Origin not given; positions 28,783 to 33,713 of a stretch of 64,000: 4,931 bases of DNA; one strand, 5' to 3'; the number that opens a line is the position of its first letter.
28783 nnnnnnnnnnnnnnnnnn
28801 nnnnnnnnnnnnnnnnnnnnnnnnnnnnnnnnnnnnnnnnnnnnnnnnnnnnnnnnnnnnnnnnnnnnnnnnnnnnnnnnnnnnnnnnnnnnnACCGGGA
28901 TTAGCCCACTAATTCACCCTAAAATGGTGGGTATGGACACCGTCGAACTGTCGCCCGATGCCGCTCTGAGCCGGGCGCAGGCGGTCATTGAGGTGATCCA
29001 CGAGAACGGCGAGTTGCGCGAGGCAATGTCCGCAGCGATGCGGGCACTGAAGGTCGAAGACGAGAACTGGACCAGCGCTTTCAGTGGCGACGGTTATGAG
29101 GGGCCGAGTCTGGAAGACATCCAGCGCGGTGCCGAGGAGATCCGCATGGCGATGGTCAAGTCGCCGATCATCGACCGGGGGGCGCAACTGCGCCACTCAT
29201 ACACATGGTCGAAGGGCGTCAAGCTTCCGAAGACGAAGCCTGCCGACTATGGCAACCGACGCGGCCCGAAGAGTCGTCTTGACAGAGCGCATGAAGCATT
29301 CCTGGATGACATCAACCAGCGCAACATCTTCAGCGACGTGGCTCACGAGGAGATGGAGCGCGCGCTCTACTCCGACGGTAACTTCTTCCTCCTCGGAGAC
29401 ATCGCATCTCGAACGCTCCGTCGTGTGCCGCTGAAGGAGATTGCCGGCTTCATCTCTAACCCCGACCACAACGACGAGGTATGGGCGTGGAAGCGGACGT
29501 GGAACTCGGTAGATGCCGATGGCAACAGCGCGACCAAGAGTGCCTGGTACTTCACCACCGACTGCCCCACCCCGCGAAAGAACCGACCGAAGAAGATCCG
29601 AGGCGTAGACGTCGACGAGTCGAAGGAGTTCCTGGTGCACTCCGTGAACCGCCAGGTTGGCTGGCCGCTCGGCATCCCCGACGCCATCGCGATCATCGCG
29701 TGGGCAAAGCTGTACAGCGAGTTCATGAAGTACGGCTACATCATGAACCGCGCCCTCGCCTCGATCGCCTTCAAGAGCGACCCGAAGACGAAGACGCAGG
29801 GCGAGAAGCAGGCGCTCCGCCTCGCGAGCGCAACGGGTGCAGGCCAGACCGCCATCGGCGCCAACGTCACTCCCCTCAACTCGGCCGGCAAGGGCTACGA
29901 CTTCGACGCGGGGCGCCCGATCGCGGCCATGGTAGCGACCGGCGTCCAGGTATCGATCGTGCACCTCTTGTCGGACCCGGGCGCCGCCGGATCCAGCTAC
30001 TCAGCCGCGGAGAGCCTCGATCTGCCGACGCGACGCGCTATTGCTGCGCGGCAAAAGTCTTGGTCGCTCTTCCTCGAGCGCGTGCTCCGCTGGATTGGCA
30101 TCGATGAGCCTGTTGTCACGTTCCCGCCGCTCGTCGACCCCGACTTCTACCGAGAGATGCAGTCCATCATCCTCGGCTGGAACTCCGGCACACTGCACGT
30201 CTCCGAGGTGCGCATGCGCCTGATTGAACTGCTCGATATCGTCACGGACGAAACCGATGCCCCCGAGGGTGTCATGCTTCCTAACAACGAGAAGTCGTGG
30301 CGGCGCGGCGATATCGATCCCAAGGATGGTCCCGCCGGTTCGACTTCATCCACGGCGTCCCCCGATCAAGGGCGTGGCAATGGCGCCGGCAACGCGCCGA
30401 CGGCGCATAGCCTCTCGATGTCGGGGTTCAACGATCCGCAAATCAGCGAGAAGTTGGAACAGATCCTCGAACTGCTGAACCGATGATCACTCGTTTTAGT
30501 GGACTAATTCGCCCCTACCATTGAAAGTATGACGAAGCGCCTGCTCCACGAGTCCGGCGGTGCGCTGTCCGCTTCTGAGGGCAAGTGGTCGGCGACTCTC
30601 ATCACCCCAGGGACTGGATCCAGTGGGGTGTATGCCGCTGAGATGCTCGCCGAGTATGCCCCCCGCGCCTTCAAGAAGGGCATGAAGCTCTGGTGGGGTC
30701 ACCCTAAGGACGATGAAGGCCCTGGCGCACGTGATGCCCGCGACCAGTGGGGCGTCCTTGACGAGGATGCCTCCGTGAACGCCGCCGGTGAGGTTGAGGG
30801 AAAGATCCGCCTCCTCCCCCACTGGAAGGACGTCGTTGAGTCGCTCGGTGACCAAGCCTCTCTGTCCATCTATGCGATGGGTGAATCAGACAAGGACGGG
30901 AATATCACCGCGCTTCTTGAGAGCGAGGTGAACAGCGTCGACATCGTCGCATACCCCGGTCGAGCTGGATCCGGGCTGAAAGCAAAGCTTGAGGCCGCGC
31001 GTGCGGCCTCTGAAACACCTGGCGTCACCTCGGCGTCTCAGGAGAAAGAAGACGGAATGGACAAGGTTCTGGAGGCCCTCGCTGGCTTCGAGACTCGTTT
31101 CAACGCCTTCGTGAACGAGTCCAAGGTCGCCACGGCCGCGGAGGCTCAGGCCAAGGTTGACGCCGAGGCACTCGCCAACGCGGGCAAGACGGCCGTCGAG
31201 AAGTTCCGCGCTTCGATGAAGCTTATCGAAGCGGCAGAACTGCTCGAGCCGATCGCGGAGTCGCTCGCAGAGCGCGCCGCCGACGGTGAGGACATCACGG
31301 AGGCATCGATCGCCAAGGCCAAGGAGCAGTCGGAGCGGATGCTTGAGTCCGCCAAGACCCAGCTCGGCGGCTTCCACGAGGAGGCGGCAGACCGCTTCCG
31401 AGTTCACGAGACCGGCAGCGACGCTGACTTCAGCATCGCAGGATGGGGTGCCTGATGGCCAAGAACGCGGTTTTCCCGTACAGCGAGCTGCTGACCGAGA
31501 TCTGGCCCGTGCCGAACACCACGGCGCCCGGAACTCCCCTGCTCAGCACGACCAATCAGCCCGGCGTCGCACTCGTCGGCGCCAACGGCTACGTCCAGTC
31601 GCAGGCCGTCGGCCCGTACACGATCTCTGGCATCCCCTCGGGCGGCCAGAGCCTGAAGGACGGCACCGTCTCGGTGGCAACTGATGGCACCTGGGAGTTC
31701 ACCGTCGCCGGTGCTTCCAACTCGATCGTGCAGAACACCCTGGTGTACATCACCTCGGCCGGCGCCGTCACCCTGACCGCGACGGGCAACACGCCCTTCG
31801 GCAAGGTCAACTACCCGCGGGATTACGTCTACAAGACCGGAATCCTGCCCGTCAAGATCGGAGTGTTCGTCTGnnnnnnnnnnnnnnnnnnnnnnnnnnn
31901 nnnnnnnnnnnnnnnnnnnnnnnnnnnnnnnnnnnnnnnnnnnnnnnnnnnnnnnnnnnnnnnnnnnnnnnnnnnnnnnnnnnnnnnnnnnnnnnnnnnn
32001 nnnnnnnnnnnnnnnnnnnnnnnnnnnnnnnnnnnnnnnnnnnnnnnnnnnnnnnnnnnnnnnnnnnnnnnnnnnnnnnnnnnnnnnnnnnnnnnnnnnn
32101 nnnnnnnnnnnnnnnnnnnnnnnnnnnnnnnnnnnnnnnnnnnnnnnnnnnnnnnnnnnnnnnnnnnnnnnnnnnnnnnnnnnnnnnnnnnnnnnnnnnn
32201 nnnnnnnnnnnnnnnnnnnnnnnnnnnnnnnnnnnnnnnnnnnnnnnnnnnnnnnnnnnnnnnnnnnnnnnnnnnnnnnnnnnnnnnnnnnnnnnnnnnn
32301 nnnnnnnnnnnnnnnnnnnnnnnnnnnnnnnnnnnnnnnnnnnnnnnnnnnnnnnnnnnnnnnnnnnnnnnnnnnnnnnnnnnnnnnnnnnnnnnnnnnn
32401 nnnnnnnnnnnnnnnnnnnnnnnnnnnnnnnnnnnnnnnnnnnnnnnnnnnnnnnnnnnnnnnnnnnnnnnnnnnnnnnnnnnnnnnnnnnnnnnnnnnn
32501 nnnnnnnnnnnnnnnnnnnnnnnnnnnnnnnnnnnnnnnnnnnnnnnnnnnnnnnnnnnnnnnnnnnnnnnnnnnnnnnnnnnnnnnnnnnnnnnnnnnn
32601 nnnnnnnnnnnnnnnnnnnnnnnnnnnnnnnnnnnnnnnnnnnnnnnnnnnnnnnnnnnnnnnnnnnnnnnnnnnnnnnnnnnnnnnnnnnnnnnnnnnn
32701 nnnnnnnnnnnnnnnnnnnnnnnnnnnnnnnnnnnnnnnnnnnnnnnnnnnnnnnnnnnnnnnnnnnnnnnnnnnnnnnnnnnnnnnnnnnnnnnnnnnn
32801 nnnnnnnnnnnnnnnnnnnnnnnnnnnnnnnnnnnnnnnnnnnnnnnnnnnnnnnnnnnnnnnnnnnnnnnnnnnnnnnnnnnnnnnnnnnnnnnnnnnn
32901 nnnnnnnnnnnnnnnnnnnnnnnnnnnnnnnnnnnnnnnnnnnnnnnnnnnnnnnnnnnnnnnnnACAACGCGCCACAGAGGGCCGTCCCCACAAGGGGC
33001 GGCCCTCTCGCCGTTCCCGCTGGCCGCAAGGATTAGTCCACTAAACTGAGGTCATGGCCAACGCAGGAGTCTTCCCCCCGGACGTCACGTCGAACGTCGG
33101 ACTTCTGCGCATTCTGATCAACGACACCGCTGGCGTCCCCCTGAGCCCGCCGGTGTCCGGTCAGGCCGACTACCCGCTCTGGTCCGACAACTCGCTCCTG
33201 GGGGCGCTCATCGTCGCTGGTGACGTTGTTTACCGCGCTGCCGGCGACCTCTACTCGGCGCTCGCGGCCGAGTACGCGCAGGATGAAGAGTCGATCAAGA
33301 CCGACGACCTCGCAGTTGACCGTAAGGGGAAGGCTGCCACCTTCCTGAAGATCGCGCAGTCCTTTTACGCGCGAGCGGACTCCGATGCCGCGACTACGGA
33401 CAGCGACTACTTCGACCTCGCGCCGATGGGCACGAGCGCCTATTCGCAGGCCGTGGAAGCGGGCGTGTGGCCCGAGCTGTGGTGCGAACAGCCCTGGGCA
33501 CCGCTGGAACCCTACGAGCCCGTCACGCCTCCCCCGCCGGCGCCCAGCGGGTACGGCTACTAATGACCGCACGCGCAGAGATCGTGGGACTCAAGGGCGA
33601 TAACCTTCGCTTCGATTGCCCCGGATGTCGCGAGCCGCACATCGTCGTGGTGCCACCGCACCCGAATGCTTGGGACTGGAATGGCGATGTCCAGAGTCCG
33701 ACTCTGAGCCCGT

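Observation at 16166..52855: Virion genes driven by many separate leaderless promoters instead of one late operon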

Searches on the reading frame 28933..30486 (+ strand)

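Call 9: search_protein_families(library=phrogs, proteins=[window:28933-30486:+])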
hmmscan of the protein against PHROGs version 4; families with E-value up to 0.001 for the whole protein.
window:28933-30486:+ (517 aa): 1 family
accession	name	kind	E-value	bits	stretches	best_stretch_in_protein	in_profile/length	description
phrog_10963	-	head and packaging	1.8e-102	344.6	1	26-456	30-466/503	portal protein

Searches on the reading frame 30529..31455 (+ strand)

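Call 9: search_protein_families(library=phrogs, proteins=[window:30529-31455:+])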
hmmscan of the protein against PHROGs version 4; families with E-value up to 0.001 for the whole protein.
window:30529-31455:+ (308 aa): 1 family
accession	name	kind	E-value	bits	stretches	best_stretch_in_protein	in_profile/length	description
phrog_15531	-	head and packaging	3.9e-18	67.2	1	11-281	15-294/324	head maturation protease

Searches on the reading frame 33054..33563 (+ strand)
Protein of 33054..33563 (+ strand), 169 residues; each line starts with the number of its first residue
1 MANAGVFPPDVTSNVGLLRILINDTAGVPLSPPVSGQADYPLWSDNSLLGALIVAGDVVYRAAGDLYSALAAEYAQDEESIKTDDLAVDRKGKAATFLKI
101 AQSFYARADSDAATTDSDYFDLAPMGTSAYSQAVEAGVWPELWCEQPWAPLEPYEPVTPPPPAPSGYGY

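Call 9: search_protein_families(library=phrogs, proteins=[window:33054-33563:+])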
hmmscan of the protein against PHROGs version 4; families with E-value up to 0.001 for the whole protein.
window:33054-33563:+ (169 aa): 1 family
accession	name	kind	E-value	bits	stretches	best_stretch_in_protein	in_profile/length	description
phrog_18316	-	unknown function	6e-09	37.2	1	5-125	4-124/134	-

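Call 139: search_protein_families(library=pfam, proteins=[window:33054-33563:+], max_evalue=0.05)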
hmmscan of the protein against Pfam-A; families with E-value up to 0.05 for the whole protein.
window:33054-33563:+ (169 aa): 0 families
